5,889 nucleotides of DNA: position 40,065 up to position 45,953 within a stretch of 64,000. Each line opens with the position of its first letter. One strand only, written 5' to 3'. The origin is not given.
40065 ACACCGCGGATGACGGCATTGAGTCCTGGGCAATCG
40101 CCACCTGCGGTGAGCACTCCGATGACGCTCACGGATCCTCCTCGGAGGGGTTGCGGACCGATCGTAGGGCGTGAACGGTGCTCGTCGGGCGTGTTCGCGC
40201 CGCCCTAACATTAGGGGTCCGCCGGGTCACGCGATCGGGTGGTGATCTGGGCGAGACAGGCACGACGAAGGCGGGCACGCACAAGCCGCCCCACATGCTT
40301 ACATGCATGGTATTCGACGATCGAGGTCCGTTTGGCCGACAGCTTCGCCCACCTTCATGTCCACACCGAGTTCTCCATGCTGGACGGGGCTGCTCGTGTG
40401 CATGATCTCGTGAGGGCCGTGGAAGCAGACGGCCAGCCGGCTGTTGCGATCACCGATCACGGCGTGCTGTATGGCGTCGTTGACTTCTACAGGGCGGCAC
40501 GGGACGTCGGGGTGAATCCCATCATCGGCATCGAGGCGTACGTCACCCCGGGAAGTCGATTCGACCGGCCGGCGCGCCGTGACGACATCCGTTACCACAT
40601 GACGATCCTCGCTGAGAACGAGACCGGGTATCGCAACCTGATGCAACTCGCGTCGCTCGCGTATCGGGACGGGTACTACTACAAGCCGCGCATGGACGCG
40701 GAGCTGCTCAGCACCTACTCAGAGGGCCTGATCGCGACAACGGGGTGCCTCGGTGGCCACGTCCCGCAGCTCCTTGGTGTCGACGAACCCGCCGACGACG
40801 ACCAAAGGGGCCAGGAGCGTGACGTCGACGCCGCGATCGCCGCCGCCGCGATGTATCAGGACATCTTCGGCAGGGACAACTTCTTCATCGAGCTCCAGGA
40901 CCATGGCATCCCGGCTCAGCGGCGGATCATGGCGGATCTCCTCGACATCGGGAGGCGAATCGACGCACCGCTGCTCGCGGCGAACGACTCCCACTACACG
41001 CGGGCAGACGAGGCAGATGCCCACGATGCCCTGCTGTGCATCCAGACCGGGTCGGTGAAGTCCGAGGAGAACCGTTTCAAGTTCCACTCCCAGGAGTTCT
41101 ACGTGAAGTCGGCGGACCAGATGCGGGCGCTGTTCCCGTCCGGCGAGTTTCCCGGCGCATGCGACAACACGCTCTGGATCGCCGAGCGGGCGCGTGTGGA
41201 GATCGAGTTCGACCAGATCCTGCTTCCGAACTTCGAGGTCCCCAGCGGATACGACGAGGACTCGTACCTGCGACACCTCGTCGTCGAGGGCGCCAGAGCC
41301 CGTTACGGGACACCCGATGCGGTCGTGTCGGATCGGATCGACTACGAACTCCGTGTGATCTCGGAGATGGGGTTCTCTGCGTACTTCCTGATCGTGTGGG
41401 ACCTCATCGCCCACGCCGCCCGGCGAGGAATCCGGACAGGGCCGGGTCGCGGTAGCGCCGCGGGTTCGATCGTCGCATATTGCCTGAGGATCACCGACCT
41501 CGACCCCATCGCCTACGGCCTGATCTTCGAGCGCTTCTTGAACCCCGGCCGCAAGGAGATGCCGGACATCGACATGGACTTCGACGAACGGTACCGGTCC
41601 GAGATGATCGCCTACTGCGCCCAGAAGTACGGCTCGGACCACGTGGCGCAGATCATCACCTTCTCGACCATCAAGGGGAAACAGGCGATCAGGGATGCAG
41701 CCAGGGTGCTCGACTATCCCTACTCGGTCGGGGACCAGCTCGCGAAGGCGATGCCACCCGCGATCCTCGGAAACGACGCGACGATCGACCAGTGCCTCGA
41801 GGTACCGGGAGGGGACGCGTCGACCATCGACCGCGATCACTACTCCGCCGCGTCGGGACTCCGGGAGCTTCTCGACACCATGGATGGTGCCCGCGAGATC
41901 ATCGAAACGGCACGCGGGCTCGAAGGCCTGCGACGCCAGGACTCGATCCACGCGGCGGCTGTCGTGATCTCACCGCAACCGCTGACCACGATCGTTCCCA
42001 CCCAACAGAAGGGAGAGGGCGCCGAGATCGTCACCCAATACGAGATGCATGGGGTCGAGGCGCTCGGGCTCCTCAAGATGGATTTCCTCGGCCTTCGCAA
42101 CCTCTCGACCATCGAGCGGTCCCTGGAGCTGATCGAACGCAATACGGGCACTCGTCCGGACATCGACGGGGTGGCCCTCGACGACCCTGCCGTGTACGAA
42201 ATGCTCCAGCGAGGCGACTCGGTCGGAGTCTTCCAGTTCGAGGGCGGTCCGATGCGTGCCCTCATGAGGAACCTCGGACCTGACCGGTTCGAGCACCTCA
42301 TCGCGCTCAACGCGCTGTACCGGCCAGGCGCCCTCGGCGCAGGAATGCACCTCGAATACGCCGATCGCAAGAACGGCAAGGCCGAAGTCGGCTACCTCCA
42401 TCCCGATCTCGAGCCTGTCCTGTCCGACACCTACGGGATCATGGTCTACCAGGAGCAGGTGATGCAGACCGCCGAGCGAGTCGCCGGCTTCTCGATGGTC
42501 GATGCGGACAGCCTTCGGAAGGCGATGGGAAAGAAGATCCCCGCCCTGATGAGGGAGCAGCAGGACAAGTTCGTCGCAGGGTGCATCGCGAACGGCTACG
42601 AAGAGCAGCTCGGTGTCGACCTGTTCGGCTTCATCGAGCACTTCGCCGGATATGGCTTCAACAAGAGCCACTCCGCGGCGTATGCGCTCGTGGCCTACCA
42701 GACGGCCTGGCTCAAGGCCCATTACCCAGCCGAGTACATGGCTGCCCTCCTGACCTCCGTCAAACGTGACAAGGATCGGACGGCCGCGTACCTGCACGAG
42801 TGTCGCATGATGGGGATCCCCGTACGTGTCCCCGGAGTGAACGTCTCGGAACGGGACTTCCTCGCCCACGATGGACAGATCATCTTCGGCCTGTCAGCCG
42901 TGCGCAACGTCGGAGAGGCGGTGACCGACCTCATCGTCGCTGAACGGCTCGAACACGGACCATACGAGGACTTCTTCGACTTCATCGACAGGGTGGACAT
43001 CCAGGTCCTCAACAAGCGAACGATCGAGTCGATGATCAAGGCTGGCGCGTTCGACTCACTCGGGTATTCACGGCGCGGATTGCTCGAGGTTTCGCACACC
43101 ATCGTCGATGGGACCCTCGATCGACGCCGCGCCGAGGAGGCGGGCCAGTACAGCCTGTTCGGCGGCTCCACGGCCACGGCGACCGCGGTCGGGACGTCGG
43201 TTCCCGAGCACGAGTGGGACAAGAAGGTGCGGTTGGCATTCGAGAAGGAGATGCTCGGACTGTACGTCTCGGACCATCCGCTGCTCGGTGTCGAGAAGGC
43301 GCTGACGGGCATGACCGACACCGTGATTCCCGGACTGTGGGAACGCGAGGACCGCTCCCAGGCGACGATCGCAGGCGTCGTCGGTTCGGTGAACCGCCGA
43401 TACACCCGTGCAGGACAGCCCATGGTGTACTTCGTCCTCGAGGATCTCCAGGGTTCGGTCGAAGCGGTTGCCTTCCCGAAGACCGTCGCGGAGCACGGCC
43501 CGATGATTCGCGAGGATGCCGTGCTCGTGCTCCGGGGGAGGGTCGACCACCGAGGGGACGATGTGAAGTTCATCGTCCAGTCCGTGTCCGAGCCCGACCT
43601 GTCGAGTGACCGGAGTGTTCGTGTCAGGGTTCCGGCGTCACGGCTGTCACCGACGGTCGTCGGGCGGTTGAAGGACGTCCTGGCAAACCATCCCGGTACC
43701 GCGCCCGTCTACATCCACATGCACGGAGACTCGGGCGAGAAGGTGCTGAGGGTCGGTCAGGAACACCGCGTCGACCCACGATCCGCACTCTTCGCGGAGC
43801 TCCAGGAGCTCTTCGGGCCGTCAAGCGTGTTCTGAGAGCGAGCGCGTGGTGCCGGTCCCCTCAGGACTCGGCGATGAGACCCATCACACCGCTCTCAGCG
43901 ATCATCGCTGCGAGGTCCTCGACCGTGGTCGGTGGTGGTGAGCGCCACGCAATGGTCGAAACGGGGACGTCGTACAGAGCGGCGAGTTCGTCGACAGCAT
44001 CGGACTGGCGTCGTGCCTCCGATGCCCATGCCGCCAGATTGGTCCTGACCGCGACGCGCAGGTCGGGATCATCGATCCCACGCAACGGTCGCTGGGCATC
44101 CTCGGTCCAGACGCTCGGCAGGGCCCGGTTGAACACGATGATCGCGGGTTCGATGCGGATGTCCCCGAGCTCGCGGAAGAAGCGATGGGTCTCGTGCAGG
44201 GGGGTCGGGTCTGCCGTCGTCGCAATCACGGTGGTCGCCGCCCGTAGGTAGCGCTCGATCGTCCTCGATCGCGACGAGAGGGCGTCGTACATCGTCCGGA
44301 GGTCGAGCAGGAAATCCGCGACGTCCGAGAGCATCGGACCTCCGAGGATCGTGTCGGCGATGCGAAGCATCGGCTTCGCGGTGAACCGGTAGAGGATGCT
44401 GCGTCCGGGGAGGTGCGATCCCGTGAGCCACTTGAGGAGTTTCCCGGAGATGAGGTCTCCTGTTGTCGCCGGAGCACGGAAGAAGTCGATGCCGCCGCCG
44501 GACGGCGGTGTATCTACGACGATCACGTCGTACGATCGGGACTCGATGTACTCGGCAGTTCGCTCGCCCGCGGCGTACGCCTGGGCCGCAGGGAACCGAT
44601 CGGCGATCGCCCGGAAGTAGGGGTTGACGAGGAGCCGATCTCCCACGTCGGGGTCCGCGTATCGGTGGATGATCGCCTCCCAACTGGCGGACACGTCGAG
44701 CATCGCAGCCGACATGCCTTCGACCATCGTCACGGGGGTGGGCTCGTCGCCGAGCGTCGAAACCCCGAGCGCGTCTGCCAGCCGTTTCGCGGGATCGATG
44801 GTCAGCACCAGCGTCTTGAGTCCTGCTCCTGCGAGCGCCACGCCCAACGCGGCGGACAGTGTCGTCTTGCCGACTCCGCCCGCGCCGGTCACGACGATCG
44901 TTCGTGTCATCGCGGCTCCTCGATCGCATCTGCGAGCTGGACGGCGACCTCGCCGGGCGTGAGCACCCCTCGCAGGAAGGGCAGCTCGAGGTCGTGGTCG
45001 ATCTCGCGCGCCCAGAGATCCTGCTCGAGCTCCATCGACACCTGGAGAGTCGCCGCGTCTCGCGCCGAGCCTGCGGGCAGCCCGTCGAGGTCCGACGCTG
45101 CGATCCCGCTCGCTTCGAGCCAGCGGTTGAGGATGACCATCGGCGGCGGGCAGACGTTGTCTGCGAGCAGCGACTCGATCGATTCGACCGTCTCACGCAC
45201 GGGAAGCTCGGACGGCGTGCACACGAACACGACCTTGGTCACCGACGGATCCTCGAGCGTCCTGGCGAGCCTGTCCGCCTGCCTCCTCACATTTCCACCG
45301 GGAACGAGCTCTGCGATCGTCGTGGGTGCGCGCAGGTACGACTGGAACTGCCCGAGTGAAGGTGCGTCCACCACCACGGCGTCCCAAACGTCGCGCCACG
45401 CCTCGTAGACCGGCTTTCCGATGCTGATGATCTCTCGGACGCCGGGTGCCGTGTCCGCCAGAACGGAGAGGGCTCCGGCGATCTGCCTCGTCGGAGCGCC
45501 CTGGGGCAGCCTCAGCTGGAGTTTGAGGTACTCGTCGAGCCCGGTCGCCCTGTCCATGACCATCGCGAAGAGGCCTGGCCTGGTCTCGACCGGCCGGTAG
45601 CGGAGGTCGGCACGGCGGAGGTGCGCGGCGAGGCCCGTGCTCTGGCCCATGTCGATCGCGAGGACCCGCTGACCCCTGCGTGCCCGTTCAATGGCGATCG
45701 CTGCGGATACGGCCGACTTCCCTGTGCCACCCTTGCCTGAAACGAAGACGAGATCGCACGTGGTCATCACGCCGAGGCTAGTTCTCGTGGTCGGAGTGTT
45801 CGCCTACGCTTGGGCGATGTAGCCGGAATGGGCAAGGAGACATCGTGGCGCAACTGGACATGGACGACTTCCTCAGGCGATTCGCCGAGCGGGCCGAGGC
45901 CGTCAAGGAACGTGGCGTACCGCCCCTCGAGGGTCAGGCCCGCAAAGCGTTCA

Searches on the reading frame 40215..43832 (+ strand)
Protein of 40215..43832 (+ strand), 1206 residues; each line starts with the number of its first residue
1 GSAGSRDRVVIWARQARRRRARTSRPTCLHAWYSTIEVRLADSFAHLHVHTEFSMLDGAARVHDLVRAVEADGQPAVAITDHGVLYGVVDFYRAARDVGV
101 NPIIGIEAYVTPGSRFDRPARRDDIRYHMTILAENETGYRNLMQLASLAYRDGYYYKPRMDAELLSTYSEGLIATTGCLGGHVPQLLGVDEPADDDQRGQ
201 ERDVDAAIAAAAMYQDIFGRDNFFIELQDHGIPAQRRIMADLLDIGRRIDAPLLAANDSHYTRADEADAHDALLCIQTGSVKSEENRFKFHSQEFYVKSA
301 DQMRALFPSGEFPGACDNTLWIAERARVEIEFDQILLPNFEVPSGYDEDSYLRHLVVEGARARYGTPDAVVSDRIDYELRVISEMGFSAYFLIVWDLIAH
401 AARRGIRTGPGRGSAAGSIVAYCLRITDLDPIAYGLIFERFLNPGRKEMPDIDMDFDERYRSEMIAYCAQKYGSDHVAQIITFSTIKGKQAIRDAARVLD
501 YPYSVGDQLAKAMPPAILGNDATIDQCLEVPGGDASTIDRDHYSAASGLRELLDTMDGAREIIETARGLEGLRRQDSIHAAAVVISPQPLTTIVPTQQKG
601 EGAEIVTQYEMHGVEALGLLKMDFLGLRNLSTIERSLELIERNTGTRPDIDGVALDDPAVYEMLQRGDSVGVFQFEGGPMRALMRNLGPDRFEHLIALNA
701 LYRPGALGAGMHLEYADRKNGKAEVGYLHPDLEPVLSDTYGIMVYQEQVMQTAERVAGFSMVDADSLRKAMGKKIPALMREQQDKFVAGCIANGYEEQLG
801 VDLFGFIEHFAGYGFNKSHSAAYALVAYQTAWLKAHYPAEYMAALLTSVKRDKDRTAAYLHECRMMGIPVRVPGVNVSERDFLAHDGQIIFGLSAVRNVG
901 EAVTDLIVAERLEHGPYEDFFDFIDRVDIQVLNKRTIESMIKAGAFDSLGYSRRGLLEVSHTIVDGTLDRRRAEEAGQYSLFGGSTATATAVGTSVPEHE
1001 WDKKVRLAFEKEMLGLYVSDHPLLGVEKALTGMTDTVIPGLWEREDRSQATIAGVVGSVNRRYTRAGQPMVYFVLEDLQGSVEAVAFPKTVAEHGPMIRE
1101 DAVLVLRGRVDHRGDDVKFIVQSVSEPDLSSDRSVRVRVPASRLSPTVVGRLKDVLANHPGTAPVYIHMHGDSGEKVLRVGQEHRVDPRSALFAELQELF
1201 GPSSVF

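Call 31: search_protein_families(library=pfam, proteins=[window:40215-43832:+], max_evalue=0.001)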
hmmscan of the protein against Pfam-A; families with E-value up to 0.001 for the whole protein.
window:40215-43832:+ (1206 aa): 6 families
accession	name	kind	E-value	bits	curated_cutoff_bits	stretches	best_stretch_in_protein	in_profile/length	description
PF07733.18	DNA_pol3_alpha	-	3.7e-93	312.3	23.9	1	350-626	1-260/260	Bacterial DNA polymerase III alpha NTPase domain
PF17657.6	DNA_pol3_finger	-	4e-57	192.6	22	1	629-794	1-166/166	Bacterial DNA polymerase III alpha subunit finger domain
PF02811.25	PHP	-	9.2e-55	185.9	26.4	1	46-230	1-164/164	PHP domain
PF14579.12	HHH_6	-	1e-27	96.6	25.6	1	867-955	1-89/90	Helix-hairpin-helix motif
PF01336.31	tRNA_anti-codon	-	2.5e-09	37.4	27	1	1051-1124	2-72/75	OB-fold nucleic acid binding domain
PF20914.2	DNA_pol_IIIA_C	-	1.2e-05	25.4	22.5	1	1151-1201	1-52/52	DNA polymerase III subunit alpha, C-terminal domain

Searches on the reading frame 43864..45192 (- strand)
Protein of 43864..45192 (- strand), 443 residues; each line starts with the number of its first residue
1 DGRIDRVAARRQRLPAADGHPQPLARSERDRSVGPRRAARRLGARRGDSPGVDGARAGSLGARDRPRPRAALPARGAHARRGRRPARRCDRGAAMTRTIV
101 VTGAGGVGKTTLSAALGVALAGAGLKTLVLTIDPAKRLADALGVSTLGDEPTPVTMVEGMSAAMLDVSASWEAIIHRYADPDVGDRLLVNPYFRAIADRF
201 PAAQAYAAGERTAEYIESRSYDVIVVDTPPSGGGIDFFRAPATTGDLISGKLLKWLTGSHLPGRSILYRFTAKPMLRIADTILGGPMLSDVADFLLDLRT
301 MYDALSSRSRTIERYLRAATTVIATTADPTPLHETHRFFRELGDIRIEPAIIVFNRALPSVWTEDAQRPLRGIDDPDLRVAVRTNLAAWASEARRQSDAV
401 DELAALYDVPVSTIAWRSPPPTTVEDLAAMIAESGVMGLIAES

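Call 31: search_protein_families(library=pfam, proteins=[window:43864-45192:-], max_evalue=0.001)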
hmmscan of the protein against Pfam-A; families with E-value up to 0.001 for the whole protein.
window:43864-45192:- (443 aa): 6 families
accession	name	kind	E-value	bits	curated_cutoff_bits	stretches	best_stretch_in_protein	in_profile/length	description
PF02374.21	ArsA_ATPase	-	2.1e-29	103.2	24.3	1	96-362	1-250/305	Anion-transporting ATPase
PF13614.12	AAA_31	-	9.6e-10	39.1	27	1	101-233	6-130/177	AAA domain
PF01656.29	CbiA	-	3.7e-09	37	25.4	1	99-271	2-54/125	CobQ/CobB/MinD/ParA nucleotide binding domain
PF03308.22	MeaB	-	5.3e-06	26.1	23.1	1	91-149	28-83/273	Methylmalonyl Co-A mutase-associated GTPase MeaB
PF10609.15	ParA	-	3.1e-05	24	27.1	1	99-133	7-41/246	NUBPL iron-transfer P-loop NTPase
PF13481.12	AAA_25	-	0.00056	20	27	1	76-228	14-151/195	AAA domain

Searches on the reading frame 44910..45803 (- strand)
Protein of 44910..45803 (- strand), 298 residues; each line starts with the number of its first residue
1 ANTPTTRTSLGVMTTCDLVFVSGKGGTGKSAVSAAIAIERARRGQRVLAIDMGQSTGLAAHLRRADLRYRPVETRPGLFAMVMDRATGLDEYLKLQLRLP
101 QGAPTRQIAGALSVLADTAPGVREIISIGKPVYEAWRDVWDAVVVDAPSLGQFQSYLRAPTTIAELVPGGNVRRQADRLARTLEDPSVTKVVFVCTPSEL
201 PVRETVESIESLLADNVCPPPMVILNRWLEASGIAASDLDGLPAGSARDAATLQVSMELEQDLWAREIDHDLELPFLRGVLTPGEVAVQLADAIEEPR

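Call 31: search_protein_families(library=pfam, proteins=[window:44910-45803:-], max_evalue=0.001)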
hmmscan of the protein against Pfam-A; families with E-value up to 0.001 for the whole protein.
window:44910-45803:- (298 aa): 5 families
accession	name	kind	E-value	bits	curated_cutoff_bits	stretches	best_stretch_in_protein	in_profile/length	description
PF02374.21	ArsA_ATPase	-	8e-18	65.1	24.3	1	18-165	3-150/305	Anion-transporting ATPase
PF01656.29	CbiA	-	1.7e-08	34.9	25.4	1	19-198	2-54/125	CobQ/CobB/MinD/ParA nucleotide binding domain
PF10609.15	ParA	-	3.7e-05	23.7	27.1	1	19-52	7-40/246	NUBPL iron-transfer P-loop NTPase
PF13614.12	AAA_31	-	0.00012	22.5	27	1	20-54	6-40/177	AAA domain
PF09140.17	MipZ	-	0.00062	19.6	20.7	0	19-53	4-38/262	ATPase MipZ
